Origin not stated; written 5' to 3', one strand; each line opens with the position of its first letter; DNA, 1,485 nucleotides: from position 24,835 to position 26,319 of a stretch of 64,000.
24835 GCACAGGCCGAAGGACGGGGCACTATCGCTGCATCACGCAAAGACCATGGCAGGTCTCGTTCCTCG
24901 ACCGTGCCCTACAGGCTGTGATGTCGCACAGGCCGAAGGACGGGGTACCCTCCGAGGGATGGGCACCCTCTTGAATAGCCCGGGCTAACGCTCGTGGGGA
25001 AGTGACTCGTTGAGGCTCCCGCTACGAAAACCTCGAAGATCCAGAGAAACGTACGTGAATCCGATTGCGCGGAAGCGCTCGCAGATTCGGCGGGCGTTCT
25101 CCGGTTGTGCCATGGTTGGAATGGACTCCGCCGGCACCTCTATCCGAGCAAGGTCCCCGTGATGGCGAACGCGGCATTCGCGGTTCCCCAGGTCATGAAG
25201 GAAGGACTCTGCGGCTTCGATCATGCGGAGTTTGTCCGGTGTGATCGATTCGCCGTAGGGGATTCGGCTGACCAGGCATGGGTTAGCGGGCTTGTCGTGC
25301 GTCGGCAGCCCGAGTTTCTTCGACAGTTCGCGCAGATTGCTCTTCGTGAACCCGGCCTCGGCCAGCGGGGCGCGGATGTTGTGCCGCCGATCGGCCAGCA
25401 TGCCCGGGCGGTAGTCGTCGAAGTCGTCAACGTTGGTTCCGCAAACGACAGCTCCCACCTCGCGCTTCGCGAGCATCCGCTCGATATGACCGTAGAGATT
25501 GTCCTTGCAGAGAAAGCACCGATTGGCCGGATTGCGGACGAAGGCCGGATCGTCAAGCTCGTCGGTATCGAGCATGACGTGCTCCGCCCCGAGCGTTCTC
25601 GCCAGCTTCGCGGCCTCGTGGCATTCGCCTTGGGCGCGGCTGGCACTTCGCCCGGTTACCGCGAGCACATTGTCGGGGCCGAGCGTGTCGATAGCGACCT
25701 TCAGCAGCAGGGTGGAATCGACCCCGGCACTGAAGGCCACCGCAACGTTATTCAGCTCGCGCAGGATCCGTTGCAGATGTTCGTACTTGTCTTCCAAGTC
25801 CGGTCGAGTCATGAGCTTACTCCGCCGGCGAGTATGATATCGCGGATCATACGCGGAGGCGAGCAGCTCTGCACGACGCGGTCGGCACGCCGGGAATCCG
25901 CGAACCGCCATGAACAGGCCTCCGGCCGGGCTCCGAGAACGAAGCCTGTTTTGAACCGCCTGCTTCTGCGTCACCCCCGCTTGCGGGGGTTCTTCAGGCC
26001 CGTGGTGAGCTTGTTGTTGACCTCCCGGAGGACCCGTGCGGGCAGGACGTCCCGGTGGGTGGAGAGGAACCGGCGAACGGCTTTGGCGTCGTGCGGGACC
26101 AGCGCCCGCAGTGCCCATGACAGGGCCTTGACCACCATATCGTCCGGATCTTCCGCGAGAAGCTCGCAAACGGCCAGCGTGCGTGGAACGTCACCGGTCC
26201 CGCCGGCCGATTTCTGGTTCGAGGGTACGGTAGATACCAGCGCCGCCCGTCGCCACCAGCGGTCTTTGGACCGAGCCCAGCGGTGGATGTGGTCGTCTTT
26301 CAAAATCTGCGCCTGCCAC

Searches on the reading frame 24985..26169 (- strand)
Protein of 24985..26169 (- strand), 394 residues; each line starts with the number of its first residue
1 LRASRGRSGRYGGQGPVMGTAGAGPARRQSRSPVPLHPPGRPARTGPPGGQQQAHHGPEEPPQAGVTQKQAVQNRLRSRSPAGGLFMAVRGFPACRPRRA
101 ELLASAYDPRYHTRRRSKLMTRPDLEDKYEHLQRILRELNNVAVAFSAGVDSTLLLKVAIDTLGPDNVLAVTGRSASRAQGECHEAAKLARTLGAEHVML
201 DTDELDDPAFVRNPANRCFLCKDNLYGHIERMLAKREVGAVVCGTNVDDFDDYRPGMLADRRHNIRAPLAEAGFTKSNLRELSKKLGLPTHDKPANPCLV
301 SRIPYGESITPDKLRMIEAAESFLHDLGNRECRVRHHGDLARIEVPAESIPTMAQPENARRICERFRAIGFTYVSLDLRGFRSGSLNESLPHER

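Call 9: search_protein_families(library=pfam, proteins=[window:24985-26169:-], max_evalue=0.01)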
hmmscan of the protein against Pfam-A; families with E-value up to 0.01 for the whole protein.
window:24985-26169:- (394 aa): 2 families
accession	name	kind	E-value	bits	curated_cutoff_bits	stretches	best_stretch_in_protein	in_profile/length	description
PF02540.23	NAD_synthase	-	4.5e-05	23.1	21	1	139-206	18-85/242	NAD synthase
PF06508.19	QueC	-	0.00017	21.6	22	1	144-205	4-63/210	Queuosine biosynthesis protein QueC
